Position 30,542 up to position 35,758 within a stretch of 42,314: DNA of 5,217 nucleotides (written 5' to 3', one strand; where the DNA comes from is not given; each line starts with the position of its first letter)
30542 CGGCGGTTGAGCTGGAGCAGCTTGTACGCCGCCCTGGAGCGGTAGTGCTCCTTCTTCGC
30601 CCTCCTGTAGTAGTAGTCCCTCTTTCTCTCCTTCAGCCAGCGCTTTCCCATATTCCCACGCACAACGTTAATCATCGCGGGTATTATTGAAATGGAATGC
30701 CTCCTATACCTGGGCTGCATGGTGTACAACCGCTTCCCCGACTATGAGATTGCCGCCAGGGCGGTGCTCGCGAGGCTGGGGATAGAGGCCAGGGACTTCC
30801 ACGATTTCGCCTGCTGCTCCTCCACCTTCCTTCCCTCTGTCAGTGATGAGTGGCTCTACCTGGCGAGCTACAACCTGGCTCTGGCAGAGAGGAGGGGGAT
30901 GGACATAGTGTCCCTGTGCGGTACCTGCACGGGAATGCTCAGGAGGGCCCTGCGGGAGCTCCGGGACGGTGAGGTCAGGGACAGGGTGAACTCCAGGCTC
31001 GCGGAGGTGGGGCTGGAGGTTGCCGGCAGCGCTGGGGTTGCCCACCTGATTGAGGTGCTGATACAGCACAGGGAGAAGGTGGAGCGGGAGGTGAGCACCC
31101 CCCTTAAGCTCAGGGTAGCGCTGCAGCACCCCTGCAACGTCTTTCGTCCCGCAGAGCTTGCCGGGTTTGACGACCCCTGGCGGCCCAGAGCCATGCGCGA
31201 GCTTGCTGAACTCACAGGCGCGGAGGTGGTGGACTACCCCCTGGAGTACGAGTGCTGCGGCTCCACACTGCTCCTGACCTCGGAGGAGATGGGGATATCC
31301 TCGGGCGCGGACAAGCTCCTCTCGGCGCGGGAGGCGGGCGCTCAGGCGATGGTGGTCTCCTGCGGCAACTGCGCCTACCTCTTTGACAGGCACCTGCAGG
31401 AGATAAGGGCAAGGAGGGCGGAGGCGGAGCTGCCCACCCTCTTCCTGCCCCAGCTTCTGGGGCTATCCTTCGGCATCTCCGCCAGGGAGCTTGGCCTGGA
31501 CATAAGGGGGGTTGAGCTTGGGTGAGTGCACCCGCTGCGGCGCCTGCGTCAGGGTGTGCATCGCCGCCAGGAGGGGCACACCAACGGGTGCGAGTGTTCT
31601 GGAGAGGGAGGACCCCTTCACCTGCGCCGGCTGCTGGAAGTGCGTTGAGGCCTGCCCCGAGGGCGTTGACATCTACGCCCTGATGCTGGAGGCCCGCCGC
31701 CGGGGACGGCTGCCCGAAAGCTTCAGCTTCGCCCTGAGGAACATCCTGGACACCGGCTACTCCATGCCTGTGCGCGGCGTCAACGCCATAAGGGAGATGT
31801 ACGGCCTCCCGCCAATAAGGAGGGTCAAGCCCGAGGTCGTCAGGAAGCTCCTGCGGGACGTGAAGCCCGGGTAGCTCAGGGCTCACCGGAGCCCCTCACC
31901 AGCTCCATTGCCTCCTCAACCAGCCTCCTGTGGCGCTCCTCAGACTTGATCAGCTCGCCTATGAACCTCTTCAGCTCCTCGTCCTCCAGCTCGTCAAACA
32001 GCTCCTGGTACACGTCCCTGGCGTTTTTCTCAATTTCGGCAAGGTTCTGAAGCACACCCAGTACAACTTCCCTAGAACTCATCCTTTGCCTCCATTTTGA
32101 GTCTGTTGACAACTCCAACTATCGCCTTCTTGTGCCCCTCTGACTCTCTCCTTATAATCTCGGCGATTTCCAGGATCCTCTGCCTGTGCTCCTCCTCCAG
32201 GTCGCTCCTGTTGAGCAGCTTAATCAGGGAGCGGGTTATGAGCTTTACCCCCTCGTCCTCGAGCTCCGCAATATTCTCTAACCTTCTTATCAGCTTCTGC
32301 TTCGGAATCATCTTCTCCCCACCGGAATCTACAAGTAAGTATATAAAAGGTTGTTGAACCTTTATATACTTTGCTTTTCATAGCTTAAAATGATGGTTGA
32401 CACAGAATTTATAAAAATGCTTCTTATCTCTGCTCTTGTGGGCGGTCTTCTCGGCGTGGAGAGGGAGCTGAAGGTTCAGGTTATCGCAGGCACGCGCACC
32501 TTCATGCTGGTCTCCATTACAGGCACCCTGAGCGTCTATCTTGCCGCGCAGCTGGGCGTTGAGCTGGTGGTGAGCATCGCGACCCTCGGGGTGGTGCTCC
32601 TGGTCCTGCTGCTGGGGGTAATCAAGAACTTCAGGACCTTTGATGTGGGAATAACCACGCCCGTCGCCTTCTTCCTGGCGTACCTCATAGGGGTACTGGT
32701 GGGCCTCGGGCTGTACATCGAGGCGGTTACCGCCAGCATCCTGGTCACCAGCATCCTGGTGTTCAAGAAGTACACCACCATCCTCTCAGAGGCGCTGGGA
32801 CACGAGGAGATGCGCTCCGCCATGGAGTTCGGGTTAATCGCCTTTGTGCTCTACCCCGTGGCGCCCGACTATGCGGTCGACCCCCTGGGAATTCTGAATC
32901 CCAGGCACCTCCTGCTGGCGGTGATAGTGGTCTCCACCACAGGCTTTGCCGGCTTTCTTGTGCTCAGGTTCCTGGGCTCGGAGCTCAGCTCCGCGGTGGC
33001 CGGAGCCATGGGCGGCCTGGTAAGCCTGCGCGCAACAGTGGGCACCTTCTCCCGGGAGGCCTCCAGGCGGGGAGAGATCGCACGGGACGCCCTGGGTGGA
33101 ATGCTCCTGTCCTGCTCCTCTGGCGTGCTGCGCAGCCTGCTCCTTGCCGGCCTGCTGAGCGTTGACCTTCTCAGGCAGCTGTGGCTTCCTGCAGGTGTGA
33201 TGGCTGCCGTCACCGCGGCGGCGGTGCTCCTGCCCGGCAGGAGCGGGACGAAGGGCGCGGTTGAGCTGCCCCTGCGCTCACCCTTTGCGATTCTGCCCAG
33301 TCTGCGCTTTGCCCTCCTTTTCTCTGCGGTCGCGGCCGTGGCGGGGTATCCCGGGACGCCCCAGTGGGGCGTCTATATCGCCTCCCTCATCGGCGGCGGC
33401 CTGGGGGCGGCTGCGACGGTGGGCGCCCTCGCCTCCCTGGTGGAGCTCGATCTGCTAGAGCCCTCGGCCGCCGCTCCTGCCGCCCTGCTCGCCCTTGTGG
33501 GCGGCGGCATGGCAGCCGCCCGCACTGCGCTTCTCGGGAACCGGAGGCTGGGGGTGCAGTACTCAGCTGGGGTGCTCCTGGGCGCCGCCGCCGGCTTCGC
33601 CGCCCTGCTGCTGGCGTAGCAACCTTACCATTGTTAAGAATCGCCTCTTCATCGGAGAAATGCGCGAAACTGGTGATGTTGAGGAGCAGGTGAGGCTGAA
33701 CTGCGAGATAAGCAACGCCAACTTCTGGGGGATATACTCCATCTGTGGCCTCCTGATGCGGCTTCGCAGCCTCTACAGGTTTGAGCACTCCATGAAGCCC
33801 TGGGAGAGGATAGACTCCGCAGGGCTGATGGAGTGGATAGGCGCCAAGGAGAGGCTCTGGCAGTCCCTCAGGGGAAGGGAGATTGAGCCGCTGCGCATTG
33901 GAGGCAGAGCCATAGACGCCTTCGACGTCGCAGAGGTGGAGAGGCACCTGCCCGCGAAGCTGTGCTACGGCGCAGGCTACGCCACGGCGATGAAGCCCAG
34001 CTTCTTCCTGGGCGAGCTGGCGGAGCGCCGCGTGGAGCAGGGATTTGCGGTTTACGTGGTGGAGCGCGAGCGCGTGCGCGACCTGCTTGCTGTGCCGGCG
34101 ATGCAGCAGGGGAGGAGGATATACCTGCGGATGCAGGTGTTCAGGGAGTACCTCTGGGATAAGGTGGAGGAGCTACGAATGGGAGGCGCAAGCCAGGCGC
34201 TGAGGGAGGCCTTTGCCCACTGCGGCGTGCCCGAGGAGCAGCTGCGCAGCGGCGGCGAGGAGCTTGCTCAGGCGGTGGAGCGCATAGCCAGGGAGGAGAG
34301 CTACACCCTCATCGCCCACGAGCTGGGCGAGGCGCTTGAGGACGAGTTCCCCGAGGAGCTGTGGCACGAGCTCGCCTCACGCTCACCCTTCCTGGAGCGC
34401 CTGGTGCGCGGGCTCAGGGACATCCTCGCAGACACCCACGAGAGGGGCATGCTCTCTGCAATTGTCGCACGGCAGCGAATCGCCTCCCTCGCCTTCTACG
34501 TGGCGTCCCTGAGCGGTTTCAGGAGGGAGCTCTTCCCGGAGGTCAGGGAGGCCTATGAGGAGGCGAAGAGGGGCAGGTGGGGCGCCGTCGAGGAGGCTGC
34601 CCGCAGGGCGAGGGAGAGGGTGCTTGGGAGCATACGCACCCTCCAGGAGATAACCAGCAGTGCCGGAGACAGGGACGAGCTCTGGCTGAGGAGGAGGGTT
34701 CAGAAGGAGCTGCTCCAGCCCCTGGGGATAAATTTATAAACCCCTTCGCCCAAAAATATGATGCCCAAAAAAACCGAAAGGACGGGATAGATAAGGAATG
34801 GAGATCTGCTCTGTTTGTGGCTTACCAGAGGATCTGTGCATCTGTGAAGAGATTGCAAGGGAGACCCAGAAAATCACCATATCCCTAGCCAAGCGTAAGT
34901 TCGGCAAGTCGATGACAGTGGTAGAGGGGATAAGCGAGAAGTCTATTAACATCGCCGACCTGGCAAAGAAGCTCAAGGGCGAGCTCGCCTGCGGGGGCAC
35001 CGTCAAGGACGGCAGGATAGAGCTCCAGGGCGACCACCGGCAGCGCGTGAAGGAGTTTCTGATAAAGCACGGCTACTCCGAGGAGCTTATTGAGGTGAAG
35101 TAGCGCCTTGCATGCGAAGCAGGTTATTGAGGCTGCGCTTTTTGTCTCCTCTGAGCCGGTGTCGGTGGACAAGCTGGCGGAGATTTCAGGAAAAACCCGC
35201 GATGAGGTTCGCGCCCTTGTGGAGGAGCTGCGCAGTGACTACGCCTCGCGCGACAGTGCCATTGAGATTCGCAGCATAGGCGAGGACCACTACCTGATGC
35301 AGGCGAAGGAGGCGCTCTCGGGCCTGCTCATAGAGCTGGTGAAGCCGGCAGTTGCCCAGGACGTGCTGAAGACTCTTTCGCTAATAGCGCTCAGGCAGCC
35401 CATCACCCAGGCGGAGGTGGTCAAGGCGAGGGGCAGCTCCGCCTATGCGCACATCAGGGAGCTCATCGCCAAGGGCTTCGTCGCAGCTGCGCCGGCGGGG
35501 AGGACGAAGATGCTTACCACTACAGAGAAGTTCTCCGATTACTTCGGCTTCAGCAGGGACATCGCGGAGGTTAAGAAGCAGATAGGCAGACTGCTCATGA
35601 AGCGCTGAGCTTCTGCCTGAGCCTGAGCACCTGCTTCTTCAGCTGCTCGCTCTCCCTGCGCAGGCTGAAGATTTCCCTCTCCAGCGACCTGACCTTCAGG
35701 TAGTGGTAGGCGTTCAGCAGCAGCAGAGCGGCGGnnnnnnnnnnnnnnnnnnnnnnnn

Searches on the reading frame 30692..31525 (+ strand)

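Call 27: search_protein_families(library=pfam, proteins=[window:30692-31525:+], max_evalue=0.001)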
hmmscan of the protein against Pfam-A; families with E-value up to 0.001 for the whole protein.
window:30692-31525:+ (277 aa): 1 family
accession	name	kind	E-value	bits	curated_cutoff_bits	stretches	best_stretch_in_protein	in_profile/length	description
PF02754.22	CCG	-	4.1e-21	75.3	20.6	2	142-230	1-83/85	Cysteine-rich domain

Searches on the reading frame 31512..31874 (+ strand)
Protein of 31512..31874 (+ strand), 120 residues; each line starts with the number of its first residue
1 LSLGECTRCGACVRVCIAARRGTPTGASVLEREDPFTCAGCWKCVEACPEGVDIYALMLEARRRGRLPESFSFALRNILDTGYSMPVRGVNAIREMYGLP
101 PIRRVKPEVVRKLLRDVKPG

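Call 28: search_protein_families(library=pfam, proteins=[window:31512-31874:+], max_evalue=0.001)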
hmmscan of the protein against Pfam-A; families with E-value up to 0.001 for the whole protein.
window:31512-31874:+ (120 aa): 9 families
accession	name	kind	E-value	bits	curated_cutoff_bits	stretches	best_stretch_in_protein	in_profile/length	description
PF13237.11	Fer4_10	-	3.9e-08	33.5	25.5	2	5-49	8-53/53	4Fe-4S dicluster domain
PF13187.11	Fer4_9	-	2.8e-07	30.9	27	1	5-51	1-50/52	4Fe-4S dicluster domain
PF00037.32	Fer4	-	2.4e-06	27.5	21.1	0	34-51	4-21/24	4Fe-4S binding domain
PF12838.12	Fer4_7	-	1.1e-05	26.3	27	1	6-52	2-52/52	4Fe-4S dicluster domain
PF12837.12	Fer4_6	-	9.8e-05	22.6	25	0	37-52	8-23/24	4Fe-4S binding domain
PF13183.11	Fer4_8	-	0.0001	23.2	27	0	3-52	2-68/68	4Fe-4S dicluster domain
PF13484.11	Fer4_16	-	0.00011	23.3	30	0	38-52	2-16/66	4Fe-4S double cluster binding domain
PF12800.12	Fer4_4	-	0.00037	21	24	0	5-16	3-14/17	4Fe-4S binding domain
PF12797.12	Fer4_2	-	0.00058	20.1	24.5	0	5-16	9-20/22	4Fe-4S binding domain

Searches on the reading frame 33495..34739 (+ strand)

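Call 28: search_protein_families(library=pfam, proteins=[window:33495-34739:+], max_evalue=0.001)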
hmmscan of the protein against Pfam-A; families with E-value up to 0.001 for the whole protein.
window:33495-34739:+ (414 aa): 2 families
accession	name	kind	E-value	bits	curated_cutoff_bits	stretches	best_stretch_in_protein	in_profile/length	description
PF21739.2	DUF6866_N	-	5.2e-52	176.1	27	1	63-212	3-153/153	Family of unknown function (DUF6866) N-terminal domain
PF21740.2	DUF6866_C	-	3e-40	138.4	27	1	217-404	1-181/182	Family of unknown function (DUF6866) C-terminal domain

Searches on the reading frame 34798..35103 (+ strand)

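Call 28: search_protein_families(library=pfam, proteins=[window:34798-35103:+], max_evalue=0.001)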
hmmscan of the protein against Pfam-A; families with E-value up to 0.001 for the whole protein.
window:34798-35103:+ (101 aa): 1 family
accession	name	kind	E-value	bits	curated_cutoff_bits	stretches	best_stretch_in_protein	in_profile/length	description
PF01253.27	SUI1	-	4e-23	82.1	25.5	1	23-93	2-76/77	Translation initiation factor SUI1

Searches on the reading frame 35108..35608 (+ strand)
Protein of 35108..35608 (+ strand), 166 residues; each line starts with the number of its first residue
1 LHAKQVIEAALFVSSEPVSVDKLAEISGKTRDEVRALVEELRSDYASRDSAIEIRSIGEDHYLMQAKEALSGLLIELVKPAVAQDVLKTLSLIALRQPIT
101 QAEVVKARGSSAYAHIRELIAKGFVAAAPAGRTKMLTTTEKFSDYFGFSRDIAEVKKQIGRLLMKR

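Call 28: search_protein_families(library=pfam, proteins=[window:35108-35608:+], max_evalue=0.001)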
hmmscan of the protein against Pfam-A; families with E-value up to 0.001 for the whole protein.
window:35108-35608:+ (166 aa): 1 family
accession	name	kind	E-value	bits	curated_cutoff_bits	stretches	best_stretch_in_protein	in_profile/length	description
PF04079.22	SMC_ScpB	-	9.4e-38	129.8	27.4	1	6-153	2-155/160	Segregation and condensation complex subunit ScpB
